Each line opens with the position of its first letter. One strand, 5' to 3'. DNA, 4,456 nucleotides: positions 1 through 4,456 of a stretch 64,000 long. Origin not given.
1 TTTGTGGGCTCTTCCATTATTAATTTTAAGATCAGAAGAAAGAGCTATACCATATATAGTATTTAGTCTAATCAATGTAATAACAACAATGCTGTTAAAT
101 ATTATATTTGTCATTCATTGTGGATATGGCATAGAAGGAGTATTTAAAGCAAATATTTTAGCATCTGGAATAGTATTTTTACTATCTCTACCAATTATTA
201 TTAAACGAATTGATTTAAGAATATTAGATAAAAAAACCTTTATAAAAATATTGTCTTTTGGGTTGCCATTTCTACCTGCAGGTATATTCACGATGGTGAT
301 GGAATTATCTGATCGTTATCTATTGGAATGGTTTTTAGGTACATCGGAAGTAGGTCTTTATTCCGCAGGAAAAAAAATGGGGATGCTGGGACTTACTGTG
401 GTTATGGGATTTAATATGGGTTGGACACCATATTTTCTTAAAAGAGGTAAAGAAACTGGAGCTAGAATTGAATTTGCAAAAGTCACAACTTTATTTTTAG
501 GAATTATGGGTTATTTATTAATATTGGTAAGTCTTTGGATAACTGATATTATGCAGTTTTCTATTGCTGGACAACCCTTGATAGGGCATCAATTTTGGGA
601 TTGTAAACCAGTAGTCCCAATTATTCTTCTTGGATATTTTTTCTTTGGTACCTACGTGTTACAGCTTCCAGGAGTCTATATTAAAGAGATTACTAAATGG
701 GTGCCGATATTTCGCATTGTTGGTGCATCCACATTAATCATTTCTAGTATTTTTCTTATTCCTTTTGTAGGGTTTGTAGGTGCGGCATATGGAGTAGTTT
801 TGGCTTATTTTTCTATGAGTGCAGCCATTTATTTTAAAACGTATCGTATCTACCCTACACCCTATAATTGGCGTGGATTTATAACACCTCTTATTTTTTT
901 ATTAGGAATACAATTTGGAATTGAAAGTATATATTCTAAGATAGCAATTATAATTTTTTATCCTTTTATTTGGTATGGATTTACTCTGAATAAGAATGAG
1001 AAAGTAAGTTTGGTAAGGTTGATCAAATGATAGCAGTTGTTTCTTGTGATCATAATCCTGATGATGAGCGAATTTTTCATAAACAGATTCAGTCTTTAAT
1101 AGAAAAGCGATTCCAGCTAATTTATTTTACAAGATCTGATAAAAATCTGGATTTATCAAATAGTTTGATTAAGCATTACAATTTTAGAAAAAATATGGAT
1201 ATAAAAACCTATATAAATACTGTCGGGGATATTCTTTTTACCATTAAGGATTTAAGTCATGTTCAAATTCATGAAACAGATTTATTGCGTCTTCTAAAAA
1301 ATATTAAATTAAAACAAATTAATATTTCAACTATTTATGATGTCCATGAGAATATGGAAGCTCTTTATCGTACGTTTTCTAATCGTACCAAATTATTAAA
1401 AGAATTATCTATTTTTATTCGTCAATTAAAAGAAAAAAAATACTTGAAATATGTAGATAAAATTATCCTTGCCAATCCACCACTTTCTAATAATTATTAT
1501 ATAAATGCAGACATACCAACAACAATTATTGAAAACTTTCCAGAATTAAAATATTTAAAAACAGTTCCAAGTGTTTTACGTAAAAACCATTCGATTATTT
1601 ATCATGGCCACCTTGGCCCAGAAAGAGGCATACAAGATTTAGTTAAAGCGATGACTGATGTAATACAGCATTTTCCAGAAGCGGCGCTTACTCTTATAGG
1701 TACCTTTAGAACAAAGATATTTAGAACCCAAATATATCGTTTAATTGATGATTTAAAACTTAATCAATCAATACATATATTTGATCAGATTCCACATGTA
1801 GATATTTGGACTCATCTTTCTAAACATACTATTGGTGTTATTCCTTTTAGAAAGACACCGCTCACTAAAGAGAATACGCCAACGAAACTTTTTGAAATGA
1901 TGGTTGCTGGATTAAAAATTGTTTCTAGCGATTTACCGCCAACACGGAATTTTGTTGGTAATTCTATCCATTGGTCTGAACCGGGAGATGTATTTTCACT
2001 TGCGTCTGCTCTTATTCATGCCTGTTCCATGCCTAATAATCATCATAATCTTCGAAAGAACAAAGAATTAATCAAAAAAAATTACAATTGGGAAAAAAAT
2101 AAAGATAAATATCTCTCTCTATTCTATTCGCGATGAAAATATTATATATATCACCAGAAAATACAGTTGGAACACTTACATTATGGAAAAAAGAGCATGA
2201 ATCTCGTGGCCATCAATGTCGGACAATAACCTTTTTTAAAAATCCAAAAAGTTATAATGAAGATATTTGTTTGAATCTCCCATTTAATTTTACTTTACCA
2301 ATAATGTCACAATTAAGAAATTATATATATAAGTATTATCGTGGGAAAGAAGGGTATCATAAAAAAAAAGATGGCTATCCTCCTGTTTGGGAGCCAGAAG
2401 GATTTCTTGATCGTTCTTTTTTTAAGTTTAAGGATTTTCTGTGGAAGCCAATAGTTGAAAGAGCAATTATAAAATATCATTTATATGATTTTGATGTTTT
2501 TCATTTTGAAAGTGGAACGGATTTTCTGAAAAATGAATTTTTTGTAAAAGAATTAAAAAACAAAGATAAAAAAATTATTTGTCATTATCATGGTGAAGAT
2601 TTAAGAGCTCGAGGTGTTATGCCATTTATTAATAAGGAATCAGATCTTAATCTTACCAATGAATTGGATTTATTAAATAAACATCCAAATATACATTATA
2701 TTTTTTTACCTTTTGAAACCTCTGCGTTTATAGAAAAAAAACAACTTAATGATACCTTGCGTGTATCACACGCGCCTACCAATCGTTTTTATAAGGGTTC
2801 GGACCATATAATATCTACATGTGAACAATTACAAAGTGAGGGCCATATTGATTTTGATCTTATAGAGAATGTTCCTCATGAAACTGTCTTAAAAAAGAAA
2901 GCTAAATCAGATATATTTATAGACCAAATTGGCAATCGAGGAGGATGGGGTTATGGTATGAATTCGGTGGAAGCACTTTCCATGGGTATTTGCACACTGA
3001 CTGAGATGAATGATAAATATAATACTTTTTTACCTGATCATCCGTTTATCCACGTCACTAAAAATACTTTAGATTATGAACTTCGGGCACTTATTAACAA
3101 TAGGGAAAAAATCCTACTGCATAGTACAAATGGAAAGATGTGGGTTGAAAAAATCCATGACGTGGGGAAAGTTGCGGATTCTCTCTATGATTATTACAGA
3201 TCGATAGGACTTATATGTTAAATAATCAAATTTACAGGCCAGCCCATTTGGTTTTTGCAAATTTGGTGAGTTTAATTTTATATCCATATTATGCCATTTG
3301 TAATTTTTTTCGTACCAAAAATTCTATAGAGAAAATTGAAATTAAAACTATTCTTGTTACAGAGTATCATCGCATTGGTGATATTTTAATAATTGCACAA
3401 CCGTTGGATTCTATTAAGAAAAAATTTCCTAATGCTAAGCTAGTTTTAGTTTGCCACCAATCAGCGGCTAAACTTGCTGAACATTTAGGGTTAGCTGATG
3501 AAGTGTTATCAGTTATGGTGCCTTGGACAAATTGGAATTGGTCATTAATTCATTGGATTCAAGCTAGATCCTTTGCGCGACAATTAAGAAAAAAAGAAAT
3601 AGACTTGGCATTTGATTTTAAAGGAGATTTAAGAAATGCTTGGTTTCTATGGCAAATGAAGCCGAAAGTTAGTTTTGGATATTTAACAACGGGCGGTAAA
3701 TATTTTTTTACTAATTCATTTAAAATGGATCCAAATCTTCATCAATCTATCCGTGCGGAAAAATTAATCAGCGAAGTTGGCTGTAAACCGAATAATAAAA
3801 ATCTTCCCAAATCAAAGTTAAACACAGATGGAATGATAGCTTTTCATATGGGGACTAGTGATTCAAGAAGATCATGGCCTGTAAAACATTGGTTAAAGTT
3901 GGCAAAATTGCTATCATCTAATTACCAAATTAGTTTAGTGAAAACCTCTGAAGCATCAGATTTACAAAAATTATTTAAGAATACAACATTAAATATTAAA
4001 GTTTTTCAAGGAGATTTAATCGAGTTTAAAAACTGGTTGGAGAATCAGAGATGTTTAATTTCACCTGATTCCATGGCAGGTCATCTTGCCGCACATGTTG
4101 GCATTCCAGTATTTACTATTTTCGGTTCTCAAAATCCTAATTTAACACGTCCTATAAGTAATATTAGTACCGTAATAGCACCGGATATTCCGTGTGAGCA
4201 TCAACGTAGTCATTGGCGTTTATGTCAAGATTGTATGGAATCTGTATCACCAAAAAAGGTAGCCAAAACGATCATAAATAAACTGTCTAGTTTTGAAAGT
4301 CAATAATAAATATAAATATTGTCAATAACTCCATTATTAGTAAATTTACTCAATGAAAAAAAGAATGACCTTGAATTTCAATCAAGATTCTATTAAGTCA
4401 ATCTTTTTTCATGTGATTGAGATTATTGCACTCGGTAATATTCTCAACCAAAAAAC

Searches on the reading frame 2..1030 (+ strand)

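Call 80: search_protein_families(library=pfam, proteins=[window:2-1030:+], max_evalue=0.00001)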
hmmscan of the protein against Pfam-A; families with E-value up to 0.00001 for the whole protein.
window:2-1030:+ (342 aa): 1 family
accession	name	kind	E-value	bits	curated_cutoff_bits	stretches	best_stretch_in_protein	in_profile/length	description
PF01943.22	Polysacc_synt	-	4.1e-11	43.3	28.2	1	8-146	131-271/274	Polysaccharide biosynthesis protein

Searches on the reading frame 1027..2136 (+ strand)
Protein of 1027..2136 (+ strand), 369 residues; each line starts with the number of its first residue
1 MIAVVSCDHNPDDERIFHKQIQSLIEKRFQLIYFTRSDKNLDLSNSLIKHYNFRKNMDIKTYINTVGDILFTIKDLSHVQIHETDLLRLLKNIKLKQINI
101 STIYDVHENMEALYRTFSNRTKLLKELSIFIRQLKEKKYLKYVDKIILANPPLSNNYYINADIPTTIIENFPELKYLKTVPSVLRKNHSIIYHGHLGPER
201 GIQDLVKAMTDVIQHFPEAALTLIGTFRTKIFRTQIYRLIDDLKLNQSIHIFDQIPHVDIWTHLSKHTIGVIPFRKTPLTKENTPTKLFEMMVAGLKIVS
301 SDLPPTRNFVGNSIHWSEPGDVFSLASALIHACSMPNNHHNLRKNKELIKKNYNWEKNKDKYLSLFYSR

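Call 80: search_protein_families(library=pfam, proteins=[window:1027-2136:+], max_evalue=0.00001)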
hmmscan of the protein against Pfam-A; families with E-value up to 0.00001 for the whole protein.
window:1027-2136:+ (369 aa): 2 families
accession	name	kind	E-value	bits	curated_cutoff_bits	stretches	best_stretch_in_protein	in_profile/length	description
PF00534.26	Glycos_transf_1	-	1.4e-14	54.4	26.4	1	188-346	16-169/172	Glycosyl transferases group 1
PF13692.12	Glyco_trans_1_4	-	2e-11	44.8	27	1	189-331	3-138/142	Glycosyl transferases group 1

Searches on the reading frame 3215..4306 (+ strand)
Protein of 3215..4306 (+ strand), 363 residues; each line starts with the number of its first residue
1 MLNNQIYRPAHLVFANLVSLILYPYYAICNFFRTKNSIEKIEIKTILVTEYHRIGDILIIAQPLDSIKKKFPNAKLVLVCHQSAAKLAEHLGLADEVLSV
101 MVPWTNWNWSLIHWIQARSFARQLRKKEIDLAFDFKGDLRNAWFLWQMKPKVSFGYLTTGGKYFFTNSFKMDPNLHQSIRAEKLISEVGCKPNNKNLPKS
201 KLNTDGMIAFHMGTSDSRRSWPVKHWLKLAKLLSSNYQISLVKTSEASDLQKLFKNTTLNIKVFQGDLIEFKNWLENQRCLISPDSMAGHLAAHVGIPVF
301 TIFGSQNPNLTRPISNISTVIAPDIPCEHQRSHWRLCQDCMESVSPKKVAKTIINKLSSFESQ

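Call 80: search_protein_families(library=pfam, proteins=[window:3215-4306:+], max_evalue=0.00001)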
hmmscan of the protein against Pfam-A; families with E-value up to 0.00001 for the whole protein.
window:3215-4306:+ (363 aa): 1 family
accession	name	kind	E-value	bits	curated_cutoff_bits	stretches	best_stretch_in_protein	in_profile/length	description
PF01075.23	Glyco_transf_9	-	5.9e-20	72.1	22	1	118-332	2-238/247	Glycosyltransferase family 9 (heptosyltransferase)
